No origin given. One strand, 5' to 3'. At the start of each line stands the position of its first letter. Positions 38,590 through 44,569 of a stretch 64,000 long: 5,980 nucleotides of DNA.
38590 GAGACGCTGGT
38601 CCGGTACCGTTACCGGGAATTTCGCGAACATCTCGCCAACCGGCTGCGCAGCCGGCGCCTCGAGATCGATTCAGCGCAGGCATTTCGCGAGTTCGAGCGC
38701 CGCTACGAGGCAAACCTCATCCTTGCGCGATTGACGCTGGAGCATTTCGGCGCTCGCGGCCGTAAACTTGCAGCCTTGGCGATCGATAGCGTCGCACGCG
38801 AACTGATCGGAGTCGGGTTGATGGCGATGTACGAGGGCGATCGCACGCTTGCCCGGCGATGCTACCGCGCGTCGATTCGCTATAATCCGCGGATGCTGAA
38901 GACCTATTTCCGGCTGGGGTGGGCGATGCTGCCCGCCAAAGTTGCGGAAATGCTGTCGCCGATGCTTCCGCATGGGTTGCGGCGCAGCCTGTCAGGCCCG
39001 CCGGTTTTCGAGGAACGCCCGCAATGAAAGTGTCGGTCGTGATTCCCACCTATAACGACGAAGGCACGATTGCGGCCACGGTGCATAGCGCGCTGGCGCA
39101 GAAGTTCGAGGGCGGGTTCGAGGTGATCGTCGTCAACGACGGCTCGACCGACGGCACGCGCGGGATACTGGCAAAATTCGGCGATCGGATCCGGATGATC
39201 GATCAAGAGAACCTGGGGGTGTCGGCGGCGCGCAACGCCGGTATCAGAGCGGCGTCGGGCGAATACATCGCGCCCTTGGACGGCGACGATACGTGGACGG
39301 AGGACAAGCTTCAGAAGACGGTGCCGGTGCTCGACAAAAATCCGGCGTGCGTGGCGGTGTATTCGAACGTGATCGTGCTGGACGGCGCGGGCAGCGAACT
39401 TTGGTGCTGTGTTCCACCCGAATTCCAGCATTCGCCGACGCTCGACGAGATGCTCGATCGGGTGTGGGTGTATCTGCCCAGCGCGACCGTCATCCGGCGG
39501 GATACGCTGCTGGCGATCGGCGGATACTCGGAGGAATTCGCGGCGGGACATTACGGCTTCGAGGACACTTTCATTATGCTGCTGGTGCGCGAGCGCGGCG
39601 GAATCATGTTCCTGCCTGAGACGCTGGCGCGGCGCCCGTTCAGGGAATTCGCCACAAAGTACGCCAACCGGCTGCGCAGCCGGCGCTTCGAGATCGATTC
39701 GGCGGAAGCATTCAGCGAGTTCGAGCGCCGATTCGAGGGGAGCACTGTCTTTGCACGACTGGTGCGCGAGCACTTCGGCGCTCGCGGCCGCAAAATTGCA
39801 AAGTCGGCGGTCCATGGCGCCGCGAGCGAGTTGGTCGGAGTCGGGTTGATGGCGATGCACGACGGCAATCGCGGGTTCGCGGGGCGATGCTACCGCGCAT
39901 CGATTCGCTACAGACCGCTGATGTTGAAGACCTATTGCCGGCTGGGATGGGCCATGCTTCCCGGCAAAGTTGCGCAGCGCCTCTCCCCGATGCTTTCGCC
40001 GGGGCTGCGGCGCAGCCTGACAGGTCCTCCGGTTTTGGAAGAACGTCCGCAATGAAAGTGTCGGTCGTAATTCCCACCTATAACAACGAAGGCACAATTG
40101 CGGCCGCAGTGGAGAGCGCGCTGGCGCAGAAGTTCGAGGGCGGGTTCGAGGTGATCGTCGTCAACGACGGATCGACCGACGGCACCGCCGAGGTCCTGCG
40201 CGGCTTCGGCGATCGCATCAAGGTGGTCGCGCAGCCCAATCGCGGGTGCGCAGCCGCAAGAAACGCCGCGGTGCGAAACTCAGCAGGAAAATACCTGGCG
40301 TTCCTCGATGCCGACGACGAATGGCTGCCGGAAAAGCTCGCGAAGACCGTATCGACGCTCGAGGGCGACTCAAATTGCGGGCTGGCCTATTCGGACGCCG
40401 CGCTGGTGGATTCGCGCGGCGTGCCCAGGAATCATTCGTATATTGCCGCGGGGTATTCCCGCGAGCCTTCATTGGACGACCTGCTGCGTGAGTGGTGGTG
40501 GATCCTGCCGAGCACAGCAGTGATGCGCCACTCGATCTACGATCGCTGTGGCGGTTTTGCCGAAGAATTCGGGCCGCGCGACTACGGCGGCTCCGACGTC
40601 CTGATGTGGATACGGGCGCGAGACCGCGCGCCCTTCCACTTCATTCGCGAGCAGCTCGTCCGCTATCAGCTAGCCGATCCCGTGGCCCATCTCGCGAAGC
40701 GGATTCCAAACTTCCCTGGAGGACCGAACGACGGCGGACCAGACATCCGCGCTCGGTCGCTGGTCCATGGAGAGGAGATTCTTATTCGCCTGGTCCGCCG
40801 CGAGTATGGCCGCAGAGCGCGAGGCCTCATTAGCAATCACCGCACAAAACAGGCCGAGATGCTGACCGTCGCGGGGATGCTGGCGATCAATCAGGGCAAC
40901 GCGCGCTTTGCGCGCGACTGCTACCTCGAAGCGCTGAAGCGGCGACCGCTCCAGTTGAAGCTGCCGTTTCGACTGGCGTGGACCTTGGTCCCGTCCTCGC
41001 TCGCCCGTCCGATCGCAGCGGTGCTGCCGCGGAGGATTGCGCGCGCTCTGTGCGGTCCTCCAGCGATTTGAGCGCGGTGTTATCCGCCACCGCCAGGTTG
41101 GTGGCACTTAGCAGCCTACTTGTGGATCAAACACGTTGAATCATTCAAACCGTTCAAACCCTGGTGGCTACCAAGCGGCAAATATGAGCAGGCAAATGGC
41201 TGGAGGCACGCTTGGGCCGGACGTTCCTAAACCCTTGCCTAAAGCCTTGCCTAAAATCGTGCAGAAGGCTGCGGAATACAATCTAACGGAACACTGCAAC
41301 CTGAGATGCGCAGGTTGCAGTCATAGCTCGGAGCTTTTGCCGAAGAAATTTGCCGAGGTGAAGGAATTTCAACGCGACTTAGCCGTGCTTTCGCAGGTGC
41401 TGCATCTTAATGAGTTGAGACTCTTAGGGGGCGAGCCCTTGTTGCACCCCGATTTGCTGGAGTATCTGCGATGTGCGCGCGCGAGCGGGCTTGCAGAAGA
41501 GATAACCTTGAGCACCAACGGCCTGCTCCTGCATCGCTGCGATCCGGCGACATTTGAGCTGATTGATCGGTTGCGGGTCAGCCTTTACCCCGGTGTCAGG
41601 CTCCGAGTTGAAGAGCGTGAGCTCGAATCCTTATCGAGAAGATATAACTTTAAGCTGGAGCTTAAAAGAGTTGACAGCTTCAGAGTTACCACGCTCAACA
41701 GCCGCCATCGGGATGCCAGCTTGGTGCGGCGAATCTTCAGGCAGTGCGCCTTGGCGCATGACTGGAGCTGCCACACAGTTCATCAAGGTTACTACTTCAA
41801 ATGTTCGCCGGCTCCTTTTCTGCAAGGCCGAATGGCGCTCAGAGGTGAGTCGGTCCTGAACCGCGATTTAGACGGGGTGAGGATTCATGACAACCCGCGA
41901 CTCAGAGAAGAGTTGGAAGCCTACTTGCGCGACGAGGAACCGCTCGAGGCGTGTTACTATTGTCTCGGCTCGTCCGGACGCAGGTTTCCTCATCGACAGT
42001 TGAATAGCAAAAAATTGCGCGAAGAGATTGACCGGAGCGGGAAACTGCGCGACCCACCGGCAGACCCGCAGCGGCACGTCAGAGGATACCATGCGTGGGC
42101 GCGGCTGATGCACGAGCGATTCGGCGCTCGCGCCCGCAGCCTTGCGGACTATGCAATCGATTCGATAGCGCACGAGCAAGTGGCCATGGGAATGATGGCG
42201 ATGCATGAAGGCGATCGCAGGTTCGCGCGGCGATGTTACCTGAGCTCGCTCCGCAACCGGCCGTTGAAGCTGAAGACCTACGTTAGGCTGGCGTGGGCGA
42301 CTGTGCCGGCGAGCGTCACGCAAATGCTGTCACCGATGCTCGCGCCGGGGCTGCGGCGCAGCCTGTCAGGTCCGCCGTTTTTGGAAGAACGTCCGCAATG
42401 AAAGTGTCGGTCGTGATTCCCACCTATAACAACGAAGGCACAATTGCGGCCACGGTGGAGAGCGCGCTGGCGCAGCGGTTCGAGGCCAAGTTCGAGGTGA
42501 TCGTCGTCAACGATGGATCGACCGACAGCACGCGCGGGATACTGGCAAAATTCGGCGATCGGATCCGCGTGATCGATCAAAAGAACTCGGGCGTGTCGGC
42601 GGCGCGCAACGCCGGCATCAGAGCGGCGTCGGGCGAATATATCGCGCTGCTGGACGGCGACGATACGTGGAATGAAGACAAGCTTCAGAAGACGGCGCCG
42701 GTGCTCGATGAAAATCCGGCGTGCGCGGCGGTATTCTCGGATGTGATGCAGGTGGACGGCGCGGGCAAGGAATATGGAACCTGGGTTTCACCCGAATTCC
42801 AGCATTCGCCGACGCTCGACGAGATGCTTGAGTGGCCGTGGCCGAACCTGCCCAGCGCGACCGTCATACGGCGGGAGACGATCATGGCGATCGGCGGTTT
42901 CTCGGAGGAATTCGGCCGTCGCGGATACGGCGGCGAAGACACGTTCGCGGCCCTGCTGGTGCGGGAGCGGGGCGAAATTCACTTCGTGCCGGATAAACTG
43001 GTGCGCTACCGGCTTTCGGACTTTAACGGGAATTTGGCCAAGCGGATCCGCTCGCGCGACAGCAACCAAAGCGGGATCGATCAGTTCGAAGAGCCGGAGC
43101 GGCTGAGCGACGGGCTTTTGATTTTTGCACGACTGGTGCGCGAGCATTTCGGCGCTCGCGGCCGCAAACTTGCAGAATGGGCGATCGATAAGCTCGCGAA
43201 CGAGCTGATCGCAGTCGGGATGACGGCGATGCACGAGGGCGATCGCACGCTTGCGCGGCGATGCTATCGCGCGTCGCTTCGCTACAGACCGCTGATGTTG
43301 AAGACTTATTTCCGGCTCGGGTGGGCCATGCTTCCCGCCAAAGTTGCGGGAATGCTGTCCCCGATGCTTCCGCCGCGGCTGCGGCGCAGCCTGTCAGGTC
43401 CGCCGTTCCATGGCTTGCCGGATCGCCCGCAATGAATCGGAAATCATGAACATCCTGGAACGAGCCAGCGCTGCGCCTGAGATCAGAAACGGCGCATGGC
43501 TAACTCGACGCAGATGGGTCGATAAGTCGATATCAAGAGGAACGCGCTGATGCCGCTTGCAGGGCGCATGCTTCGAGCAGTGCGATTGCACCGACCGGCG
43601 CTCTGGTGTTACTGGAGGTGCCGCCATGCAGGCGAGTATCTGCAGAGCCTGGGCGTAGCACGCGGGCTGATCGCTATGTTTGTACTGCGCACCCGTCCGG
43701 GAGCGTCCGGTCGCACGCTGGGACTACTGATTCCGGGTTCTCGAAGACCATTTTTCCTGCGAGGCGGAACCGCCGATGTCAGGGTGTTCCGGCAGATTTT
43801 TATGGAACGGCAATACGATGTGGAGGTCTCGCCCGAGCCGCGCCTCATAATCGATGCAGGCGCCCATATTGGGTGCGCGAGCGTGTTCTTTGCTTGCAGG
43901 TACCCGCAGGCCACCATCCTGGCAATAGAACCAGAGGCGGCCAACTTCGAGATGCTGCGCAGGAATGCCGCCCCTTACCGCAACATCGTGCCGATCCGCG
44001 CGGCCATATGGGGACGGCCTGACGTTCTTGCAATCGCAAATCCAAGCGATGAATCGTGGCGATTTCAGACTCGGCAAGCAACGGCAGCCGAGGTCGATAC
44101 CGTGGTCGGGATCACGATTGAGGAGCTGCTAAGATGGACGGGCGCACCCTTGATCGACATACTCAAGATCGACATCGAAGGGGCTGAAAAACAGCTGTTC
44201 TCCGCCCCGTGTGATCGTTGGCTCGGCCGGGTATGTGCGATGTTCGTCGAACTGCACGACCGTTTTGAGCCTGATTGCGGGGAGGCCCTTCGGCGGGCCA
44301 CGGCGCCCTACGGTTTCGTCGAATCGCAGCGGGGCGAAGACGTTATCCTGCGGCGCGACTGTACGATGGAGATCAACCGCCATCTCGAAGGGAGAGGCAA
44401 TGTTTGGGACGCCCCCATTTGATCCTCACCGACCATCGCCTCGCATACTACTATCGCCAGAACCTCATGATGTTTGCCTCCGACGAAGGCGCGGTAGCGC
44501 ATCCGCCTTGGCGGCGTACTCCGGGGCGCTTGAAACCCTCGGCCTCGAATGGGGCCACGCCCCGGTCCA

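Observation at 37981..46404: Cassette array: consecutive polysaccharide-modification genes separated by one recurring 70-105 bp junction element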

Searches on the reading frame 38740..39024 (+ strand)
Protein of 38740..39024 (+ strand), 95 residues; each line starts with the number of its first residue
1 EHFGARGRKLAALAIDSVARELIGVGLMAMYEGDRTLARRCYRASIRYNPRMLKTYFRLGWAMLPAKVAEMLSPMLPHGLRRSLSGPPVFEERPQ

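Call 18: find_related_loci(query=A1, collection=genome_contigs, flank=10000)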
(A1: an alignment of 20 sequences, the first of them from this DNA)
Query A1 (95 aa) in genome_contigs; peptide patterns used: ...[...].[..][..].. (x = any residue, [..] = any of these).
32 stretches matched a pattern; 23 encode a relative of the query (tblastn E <= 1e-3); 20 distinct loci.
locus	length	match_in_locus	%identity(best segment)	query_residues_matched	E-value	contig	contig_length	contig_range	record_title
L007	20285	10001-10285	95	1-95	5e-58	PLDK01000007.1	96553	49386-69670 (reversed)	MAG: Deltaproteobacteria bacterium isolate palsa_1114 73.20111000_P2D.7_contig_121, whole genome shotgun sequence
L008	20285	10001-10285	92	1-95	9e-56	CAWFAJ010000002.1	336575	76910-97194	MAG: uncultured delta proteobacterium isolate MFD00991.bin.1.136 genome assembly, contig: contig_22411, whole genome sho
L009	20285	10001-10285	81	1-95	2e-48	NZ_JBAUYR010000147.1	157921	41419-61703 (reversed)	MAG: Candidatus Binatus sp. isolate MFD06940_ilm_asm_bin44 k127_257816, whole genome shotgun sequence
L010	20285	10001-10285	71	1-95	8e-40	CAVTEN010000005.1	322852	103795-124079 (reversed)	MAG: uncultured delta proteobacterium isolate MFD00964.bin.2.270 genome assembly, contig: contig_12371, whole genome sho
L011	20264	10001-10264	73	1-88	8e-40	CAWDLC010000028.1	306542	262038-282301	MAG: Candidatus Binataceae bacterium isolate MFD04492.bin.2.156 genome assembly, contig: contig_55910, whole genome shot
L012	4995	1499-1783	69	1-95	1e-38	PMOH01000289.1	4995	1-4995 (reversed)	MAG: Deltaproteobacteria bacterium isolate palsa_1089 73.20110600_P1M.15_contig_86041, whole genome shotgun sequence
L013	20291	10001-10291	70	1-95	8e-39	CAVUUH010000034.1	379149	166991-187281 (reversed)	MAG: uncultured delta proteobacterium isolate MFD00964.bin.2.3 genome assembly, contig: contig_48028, whole genome shotg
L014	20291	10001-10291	64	1-95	2e-38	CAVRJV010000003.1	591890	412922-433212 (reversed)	MAG: uncultured delta proteobacterium isolate MFD05580.bin.2.15 genome assembly, contig: contig_27222, whole genome shot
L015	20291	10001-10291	64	1-95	2e-38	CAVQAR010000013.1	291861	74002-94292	MAG: uncultured delta proteobacterium isolate MFD09286.bin.2.47 genome assembly, contig: contig_26776, whole genome shot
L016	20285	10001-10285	68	1-95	4e-38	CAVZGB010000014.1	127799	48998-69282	MAG: uncultured delta proteobacterium isolate MFD05521.bin.1.220 genome assembly, contig: contig_53932, whole genome sho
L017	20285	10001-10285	66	1-93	6e-36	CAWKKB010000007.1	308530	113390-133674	MAG: uncultured delta proteobacterium isolate MFD00731.bin.2.133 genome assembly, contig: contig_45314, whole genome sho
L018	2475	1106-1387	64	1-94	1e-35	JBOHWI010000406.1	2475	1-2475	MAG: Candidatus Binatus sp. isolate TC-B3_metawrap_bin.1 k127_197312, whole genome shotgun sequence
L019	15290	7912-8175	69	1-88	1e-37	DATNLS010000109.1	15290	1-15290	MAG TPA_asm: Candidatus Acidiferrales bacterium isolate SMAG_U11458 k141_23765, whole genome shotgun sequence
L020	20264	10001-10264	64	1-88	6e-34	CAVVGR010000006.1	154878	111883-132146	MAG: uncultured delta proteobacterium isolate MFD01716.bin.2.12 genome assembly, contig: contig_44808, whole genome shot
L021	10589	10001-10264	63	1-88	5e-34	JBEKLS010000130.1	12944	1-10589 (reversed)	MAG: Candidatus Binatus sp. isolate SPRUCE 376 SPRUCE_376_130, whole genome shotgun sequence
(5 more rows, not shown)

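Call 50: search_solved_structures(query=A1, max_evalue=1)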
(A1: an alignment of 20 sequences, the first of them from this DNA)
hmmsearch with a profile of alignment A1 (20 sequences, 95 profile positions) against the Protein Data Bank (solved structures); distinct sequences matched with E-value up to 1: 44.
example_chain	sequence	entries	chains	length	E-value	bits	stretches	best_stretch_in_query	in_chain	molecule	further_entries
1w3b_A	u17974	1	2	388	8.1e-08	35.5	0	17-64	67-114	UDP-N-ACETYLGLUCOSAMINE--PEPTIDE N-ACETYLGLUCOSAMINYLTRANSFERASE 110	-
6eou_A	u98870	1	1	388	8.7e-08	35.4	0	17-64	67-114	UDP-N-acetylglucosamine--peptide N-acetylglucosaminyltransferase 110 kDa subunit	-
7ntf_A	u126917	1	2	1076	1.4e-05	28.4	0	18-64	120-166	Isoform 1 of UDP-N-acetylglucosamine--peptide N-acetylglucosaminyltransferase 110 kDa subu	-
7yeh_B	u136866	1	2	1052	1.4e-05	28.4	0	18-64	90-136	UDP-N-acetylglucosamine--peptide N-acetylglucosaminyltransferase 110 kDa subunit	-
7yea_A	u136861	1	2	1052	1.4e-05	28.4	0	18-64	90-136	UDP-N-acetylglucosamine--peptide N-acetylglucosaminyltransferase 110 kDa subunit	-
6vfi_B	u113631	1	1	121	0.00067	23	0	22-60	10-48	O43_dn18B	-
8bu0_A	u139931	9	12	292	0.0024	21.2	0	21-60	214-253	Consensus tetratricopeptide repeat protein | Crystal structure of an 8-repeat consensus TPR superhelix with Zinc. | Monomer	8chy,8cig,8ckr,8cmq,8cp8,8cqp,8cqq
6vl6_B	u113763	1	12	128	0.0029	20.9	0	22-60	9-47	T33_dn2B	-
8fwd_0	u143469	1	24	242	0.0049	20.2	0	23-60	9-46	O43-rpxdoc-EK1_A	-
6vfh_A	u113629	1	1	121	0.0089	19.4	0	22-60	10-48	T33_dn10A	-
7kw7_E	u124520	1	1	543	0.013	18.9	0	18-51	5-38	Stress-induced-phosphoprotein 1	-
7obi_A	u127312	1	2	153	0.014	18.8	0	17-51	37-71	CTPR-rv4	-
9eh1_Q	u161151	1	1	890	0.014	18.7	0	22-54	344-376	RNA polymerase-associated protein CTR9 homolog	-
3vtx_A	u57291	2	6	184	0.018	18.4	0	29-62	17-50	MamA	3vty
6vfj_B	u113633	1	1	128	0.018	18.4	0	22-60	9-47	I53_dn5B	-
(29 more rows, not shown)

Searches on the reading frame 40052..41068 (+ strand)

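Call 10: search_protein_families(library=pfam, proteins=[window:40052-41068:+], max_evalue=0.01)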
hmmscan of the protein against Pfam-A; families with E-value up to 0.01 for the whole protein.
window:40052-41068:+ (339 aa): 4 families
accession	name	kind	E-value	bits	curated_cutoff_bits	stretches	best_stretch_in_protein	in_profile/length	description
PF00535.33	Glycos_transf_2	-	5.4e-34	118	23.3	1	4-107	1-107/168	Glycosyl transferase family 2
PF10111.15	Glyco_tranf_2_2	-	2.3e-14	54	27.3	1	4-175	1-188/276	Glycosyltransferase like family 2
PF13641.12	Glyco_tranf_2_3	-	9e-14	52.5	27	1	3-190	3-195/230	Glycosyltransferase like family 2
PF13704.12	Glyco_tranf_2_4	-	0.0014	19.5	27.5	1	20-89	11-82/98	Glycosyl transferase family 2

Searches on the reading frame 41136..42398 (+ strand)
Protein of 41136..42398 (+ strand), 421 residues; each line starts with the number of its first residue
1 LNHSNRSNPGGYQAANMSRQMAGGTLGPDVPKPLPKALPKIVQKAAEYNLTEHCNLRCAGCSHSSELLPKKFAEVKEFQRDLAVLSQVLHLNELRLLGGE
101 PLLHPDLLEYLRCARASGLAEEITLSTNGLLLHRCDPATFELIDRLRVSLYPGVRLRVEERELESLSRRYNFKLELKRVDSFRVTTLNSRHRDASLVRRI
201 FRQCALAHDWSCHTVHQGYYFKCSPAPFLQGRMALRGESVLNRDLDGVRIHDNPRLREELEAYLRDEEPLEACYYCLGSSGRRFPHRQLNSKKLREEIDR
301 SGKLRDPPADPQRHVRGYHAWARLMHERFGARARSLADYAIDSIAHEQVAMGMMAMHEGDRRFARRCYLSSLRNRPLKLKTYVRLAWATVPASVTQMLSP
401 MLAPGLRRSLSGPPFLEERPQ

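Call 10: search_protein_families(library=pfam, proteins=[window:41136-42398:+], max_evalue=0.01)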
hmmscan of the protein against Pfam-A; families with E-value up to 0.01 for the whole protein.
window:41136-42398:+ (421 aa): 2 families
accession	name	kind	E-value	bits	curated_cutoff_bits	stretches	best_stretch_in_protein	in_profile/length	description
PF04055.27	Radical_SAM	-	4e-10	40.5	29.5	1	48-147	1-101/166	Radical SAM superfamily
PF13353.11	Fer4_12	-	0.00022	22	22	1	52-148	13-111/137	4Fe-4S single cluster domain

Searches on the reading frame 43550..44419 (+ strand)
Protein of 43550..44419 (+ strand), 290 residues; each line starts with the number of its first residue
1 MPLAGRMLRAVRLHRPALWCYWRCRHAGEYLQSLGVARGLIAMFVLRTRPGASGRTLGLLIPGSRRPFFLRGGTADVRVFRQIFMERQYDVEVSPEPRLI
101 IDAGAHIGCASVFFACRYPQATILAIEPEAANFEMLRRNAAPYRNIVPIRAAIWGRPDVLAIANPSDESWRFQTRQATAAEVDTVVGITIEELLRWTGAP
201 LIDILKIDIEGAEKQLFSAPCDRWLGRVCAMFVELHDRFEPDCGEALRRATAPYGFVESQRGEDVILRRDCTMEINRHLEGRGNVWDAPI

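Call 10: search_protein_families(library=pfam, proteins=[window:43550-44419:+], max_evalue=0.01)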
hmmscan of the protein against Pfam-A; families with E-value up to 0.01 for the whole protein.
window:43550-44419:+ (290 aa): 1 family
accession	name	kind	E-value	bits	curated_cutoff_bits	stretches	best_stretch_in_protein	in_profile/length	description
PF05050.19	Methyltransf_21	-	1.2e-10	42.3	22.7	1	102-239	1-152/173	Methyltransferase FkbM domain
